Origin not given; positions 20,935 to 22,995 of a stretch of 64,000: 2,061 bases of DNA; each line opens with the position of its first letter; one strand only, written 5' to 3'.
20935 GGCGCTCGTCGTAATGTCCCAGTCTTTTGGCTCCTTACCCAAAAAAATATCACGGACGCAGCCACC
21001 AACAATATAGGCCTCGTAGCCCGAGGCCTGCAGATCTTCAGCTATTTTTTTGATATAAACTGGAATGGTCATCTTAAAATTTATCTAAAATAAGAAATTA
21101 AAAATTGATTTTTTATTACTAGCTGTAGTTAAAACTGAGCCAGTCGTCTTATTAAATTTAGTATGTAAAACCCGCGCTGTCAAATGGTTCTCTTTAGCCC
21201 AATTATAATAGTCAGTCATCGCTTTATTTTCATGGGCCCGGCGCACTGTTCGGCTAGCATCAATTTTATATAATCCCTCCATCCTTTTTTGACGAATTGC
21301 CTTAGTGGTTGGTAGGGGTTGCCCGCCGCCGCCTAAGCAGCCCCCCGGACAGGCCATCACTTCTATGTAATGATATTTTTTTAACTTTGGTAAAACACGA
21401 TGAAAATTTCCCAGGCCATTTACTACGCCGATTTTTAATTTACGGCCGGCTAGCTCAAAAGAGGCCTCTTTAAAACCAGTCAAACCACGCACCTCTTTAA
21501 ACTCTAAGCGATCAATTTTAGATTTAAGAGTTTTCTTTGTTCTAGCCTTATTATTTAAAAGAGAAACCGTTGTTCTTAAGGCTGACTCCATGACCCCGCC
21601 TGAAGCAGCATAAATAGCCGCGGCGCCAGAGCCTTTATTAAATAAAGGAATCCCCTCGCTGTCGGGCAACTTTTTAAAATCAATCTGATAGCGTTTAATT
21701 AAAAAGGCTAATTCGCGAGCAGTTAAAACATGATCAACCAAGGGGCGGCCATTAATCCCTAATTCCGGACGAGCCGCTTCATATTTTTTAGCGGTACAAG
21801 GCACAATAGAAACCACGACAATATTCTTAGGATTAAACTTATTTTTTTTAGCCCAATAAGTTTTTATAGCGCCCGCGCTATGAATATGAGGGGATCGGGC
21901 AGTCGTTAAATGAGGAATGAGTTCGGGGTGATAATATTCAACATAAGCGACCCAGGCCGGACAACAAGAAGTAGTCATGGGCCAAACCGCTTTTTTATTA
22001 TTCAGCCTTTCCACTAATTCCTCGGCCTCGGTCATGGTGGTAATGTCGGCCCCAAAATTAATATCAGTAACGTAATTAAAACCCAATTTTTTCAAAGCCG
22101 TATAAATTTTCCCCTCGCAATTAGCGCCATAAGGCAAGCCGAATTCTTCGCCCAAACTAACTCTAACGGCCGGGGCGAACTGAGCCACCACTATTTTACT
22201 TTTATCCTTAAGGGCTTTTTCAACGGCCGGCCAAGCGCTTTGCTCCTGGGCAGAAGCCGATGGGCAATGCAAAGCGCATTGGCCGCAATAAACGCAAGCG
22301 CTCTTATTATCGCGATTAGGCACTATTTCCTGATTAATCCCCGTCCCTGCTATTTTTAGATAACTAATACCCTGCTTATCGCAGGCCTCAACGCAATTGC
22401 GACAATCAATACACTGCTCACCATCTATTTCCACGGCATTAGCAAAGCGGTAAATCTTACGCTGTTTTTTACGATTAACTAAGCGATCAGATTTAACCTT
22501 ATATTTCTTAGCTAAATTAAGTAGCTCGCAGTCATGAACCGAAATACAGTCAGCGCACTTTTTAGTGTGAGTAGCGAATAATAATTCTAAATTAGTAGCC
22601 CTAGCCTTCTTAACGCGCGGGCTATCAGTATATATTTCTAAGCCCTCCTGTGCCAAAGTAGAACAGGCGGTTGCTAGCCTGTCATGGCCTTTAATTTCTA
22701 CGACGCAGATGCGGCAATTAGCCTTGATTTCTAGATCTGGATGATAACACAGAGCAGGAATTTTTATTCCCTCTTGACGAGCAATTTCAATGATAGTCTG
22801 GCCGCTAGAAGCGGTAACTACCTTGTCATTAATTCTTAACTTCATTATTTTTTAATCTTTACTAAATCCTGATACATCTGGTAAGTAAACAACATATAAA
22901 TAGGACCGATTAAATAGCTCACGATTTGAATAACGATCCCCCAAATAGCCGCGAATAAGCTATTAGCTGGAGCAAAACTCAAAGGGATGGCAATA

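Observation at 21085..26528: gap-SDR-NuoF-like-membrane protein-HydA string: a compact candidate NADH-to-H2 module without NuoE or maturases in the window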

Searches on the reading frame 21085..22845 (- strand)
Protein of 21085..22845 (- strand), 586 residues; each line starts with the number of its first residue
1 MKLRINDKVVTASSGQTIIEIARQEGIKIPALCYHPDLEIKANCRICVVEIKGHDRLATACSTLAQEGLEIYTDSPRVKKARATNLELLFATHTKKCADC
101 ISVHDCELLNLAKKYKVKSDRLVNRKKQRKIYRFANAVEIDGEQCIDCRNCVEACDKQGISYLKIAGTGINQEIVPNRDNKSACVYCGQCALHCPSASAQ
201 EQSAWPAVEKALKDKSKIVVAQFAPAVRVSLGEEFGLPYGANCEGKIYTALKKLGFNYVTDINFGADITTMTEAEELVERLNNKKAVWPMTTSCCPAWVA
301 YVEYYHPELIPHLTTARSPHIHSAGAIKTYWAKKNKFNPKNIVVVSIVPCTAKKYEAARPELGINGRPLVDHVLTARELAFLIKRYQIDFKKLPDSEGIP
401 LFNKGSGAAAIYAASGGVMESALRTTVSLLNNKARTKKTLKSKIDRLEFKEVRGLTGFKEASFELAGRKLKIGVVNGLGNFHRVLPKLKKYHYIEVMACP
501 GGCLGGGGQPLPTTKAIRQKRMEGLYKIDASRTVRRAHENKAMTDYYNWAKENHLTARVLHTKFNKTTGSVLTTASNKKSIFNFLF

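Call 3: search_protein_families(library=pfam, proteins=[window:21085-22845:-], max_evalue=0.01)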
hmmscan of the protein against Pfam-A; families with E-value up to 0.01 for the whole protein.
window:21085-22845:- (586 aa): 12 families
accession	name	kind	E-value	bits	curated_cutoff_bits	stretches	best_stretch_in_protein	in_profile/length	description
PF02906.19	Fe_hyd_lg_C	-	1.2e-84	284.3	22.1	1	217-507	1-245/245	Iron only hydrogenase large subunit, C-terminal domain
PF13510.11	Fer2_4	-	4.5e-15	55.9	22.8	1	2-75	5-81/82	2Fe-2S iron-sulfur cluster binding domain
PF02256.22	Fe_hyd_SSU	-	4.3e-10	39.9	24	1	516-566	2-55/56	Iron hydrogenase small subunit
PF10588.14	NADH-G_4Fe-4S_3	-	1.4e-07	31.3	27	1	82-119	1-38/40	NADH-ubiquinone oxidoreductase-G iron-sulfur binding region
PF12838.12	Fer4_7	-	9.1e-06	26.5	27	1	144-196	1-50/52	4Fe-4S dicluster domain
PF13187.11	Fer4_9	-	1.4e-05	25.4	27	1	144-196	1-49/52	4Fe-4S dicluster domain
PF13237.11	Fer4_10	-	1.7e-05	25.1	25.5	0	96-155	11-52/53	4Fe-4S dicluster domain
PF14697.11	Fer4_21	-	0.00024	21.6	35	1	139-196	2-53/59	4Fe-4S dicluster domain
PF00037.32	Fer4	-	0.00045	20.3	21.1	1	180-195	4-19/24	4Fe-4S binding domain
PF13459.11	Fer4_15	-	0.0015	19.6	22.4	0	138-181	1-50/66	4Fe-4S single cluster domain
PF13183.11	Fer4_8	-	0.0023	18.8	27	0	182-202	3-23/68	4Fe-4S dicluster domain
PF12837.12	Fer4_6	-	0.0046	17.3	25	1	138-156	2-20/24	4Fe-4S binding domain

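Call 4: search_protein_families(library=ncbifam, proteins=[window:21085-22845:-], max_evalue=0.01)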
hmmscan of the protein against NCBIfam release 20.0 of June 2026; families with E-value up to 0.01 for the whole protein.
window:21085-22845:- (586 aa): 30 families (the best 25 are shown)
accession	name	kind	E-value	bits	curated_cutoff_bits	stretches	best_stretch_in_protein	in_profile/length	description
NF040763.1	FeFe_hydrog_A6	exception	7.2e-187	622.2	765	1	2-566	2-570/571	NADH-dependent [FeFe] hydrogenase, group A6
NF040762.1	Hydr_FeFe_Clost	exception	1.1e-152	509.6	900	1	2-564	2-571/572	ferredoxin hydrogenase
TIGR02512.1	FeFe_hydrog_A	subfamily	1.3e-128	429.1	405.95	1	137-510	1-373/375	[FeFe] hydrogenase, group A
TIGR04105.1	FeFe_hydrog_B1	subfamily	1.1e-52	179.3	450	2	134-424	133-404/462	monomeric [FeFe] hydrogenase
NF005745.0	PRK07569.1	equivalog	3.6e-44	150.9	333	1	3-218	6-224/238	bidirectional hydrogenase complex protein HoxU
NF006305.0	PRK08493.1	equivalog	1.5e-28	99.3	591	1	1-172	2-171/819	NADH-quinone oxidoreductase subunit G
TIGR01973.1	NuoG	equivalog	2.3e-28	99.4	470.05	1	4-175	2-174/606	NADH-quinone oxidoreductase subunit NuoG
NF009454.0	PRK12814.1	equivalog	3.1e-28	98.5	916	2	2-98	5-101/657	putative NADPH-dependent glutamate synthase small subunit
NF005895.0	PRK07860.1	equivalog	2.8e-20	72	802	1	2-195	19-216/811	NADH-quinone oxidoreductase subunit G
TIGR01971.1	NuoI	subfamily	2.9e-06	26.9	113.05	2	138-206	35-105/121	NADH-quinone oxidoreductase, chain I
TIGR02912.1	sulfite_red_C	equivalog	1.6e-05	24.1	324.1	1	139-200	165-219/314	sulfite reductase subunit C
NF004542.0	PRK05888.2-3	equivalog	1.8e-05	24.3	248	1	123-196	63-136/203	NADH-quinone oxidoreductase subunit NuoI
NF042909.1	FMH_DH_FwdF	exception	1.9e-05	23.9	375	1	136-198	131-194/336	tungsten-dependent formylmethanofuran dehydrogenase subunit FwdF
NF004536.0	PRK05888.1-1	equivalog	3.2e-05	23.3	212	1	138-205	52-120/180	NADH-quinone oxidoreductase subunit NuoI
NF006221.0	PRK08348.1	subfamily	4e-05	23.3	124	1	137-202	38-95/136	NADH-plastoquinone oxidoreductase subunit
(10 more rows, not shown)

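Call 23: find_homologous_proteins(query=window:21085-22845:-)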
Query window:21085-22845:- (586 aa): 7936 proteins with E <= 0.001 among 8000 candidates; the best 120 are listed.
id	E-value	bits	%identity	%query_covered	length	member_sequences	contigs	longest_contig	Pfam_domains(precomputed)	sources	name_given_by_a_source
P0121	0.0e+0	1346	100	100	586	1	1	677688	PF13510.12,PF10588.15,PF02906.20,PF02256.23,PF12838.13,PF13187.12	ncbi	-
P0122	0.0e+0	1140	83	100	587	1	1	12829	PF13510.12,PF10588.15,PF02906.20,PF02256.23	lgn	-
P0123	0.0e+0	1129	83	100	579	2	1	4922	PF13510.12,PF10588.15,PF02906.20,PF02256.23,PF12838.13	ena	-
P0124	0.0e+0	1019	74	100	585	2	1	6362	PF13510.12,PF02906.20,PF02256.23,PF12838.13,PF13187.12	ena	-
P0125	0.0e+0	1014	74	99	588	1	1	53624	PF13510.12,PF10588.15,PF02906.20,PF02256.23,PF12838.13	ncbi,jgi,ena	ncbi:MAG: [FeFe] hydrogenase, group A [Patescibacteria group bacterium]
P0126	0.0e+0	1011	75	98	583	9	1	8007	PF13510.12,PF10588.15,PF02906.20,PF02256.23,PF12838.13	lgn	-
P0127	0.0e+0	1010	75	98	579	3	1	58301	PF13510.12,PF10588.15,PF02906.20,PF02256.23,PF12838.13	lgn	-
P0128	3.8e-297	1005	75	100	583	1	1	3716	PF14697.12,PF13510.12,PF10588.15,PF02906.20,PF02256.23,PF12838.13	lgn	-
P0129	7.3e-297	1004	74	100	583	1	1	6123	PF13510.12,PF02906.20,PF02256.23,PF12838.13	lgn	-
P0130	6.9e-295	997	72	98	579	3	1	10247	PF14697.12,PF13510.12,PF10588.15,PF02906.20,PF02256.23,PF12838.13,PF13237.12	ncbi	-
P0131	1.7e-294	996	73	99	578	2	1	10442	PF14697.12,PF13510.12,PF10588.15,PF02906.20,PF02256.23,PF12838.13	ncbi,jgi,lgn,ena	ncbi:MAG: [FeFe] hydrogenase, group A [Patescibacteria group bacterium]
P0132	4.6e-292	988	73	98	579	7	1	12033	PF14697.12,PF13510.12,PF10588.15,PF02906.20,PF02256.23,PF12838.13,PF13237.12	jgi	jgi:NADH-quinone oxidoreductase subunit G/NADP-reducing hydrogenase subunit HndD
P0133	2.1e-291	986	73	100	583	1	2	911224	PF14697.12,PF13510.12,PF10588.15,PF02906.20,PF02256.23,PF12838.13,PF13187.12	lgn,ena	-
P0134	5.5e-290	981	72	100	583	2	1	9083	PF14697.12,PF13510.12,PF02906.20,PF02256.23,PF12838.13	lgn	-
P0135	2.5e-289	979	74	97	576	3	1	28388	PF14697.12,PF13510.12,PF02906.20,PF02256.23,PF12838.13,PF13183.12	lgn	-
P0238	8.1e-250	848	65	97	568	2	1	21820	PF14697.12,PF13510.12,PF10588.15,PF02906.20,PF02256.23,PF12838.13,PF13237.12,PF13183.12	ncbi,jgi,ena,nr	ncbi:MAG TPA: [FeFe] hydrogenase, group A [Candidatus Saccharimonadales bacterium]|nr:[FeFe] hydroge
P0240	1.2e-248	845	64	97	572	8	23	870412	PF14697.12,PF13510.12,PF02906.20,PF02256.23,PF12838.13,PF13237.12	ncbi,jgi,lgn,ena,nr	ncbi:MAG: [FeFe] hydrogenase, group A [Patescibacteria group bacterium]|jgi:iron-only hydrogenase gr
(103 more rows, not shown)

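Call 25: find_encoding_contigs(protein=P0238, flank=10000, max_places=2)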
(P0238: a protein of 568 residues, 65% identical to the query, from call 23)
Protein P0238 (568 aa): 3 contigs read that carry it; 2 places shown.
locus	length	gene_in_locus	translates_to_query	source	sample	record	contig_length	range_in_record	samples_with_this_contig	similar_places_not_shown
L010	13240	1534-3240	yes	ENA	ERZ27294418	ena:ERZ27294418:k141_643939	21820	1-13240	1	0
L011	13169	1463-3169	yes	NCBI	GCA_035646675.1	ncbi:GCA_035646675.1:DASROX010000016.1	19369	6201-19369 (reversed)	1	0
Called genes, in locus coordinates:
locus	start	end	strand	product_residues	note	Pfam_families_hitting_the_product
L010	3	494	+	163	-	?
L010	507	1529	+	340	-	PF01512:Complex1_51K, PF10589:NADH_4Fe-4S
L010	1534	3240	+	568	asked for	PF13510:Fer2_4, PF13183:Fer4_8 (faint), PF13237:Fer4_10 (faint), PF10588:NADH-G_4Fe-4S_3 (weak), PF14697:Fer4_21, PF12838:Fer4_7, PF02906:Fe_hyd_lg_C, PF02256:Fe_hyd_SSU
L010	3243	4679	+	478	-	PF01743:PolyA_pol, PF12627:PolyA_pol_RNAbd, PF01966:HD, PF13735:tRNA_NucTran2_2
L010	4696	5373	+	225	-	PF00160:Pro_isomerase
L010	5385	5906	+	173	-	PF00160:Pro_isomerase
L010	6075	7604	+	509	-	PF00478:IMPDH, PF03060:NMO (faint), PF00571:CBS (weak), PF01070:FMN_dh (weak)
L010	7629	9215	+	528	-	PF00709:Adenylsucc_synt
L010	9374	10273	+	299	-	-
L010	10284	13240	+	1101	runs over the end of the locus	PF05708:Peptidase_C92, PF00932:LTD (weak), PF13385:Laminin_G_3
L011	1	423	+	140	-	PF00106:adh_short, PF13561:adh_short_C2, PF23441:SDR (weak)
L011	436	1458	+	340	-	PF01512:Complex1_51K, PF10589:NADH_4Fe-4S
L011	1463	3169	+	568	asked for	PF13510:Fer2_4, PF13183:Fer4_8 (faint), PF13237:Fer4_10 (faint), PF10588:NADH-G_4Fe-4S_3 (weak), PF14697:Fer4_21, PF12838:Fer4_7, PF02906:Fe_hyd_lg_C, PF02256:Fe_hyd_SSU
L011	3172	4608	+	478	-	PF01743:PolyA_pol, PF12627:PolyA_pol_RNAbd, PF01966:HD, PF13735:tRNA_NucTran2_2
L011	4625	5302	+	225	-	PF00160:Pro_isomerase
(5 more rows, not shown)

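Call 26: find_encoding_contigs(protein=P0240, flank=10000, max_places=3)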
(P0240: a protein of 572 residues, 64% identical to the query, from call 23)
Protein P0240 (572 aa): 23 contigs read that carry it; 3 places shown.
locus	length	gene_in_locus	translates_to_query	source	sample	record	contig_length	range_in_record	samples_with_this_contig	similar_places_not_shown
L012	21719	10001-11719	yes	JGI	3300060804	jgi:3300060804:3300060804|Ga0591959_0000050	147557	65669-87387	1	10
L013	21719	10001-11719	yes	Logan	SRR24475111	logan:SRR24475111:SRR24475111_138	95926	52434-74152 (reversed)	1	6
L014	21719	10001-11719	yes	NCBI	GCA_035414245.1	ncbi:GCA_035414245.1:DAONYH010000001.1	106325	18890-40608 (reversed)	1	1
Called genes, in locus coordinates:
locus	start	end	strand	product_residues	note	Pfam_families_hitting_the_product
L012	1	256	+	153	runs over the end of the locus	PF02590:SPOUT_MTase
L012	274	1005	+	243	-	PF08713:DNA_alkylation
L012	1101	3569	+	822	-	PF01071:GARS_A (weak), PF02655:ATP-grasp_3, PF02786:CPSase_L_D2 (faint), PF02222:ATP-grasp (weak), PF07478:Dala_Dala_lig_C (weak), PF13535:ATP-grasp_4, PF18603:LAL_C2, PF07478:Dala_Dala_lig_C, +1 more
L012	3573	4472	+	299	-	-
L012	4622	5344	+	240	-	PF00318:Ribosomal_S2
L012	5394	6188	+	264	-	PF25025:EF-Ts_N (weak), PF00889:EF_TS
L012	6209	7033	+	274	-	PF04468:PSP1, PF28472:PSP1_3rd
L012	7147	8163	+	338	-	PF00044:Gp_dh_N, PF02800:Gp_dh_C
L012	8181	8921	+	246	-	PF00106:adh_short, PF08659:KR, PF13561:adh_short_C2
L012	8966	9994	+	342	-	PF01512:Complex1_51K, PF10589:NADH_4Fe-4S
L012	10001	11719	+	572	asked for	PF13510:Fer2_4, PF13237:Fer4_10 (faint), PF14697:Fer4_21, PF12838:Fer4_7, PF02906:Fe_hyd_lg_C, PF02256:Fe_hyd_SSU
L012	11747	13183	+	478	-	PF01743:PolyA_pol, PF12627:PolyA_pol_RNAbd, PF01966:HD, PF13735:tRNA_NucTran2_2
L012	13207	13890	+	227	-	PF00160:Pro_isomerase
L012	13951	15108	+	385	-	PF00266:Aminotran_5, PF01212:Beta_elim_lyase (weak), PF01041:DegT_DnrJ_EryC1 (weak)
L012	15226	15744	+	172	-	PF01592:NifU_N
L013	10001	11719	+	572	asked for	PF13510:Fer2_4, PF13237:Fer4_10 (faint), PF14697:Fer4_21, PF12838:Fer4_7, PF02906:Fe_hyd_lg_C, PF02256:Fe_hyd_SSU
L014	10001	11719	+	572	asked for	PF13510:Fer2_4, PF13237:Fer4_10 (faint), PF14697:Fer4_21, PF12838:Fer4_7, PF02906:Fe_hyd_lg_C, PF02256:Fe_hyd_SSU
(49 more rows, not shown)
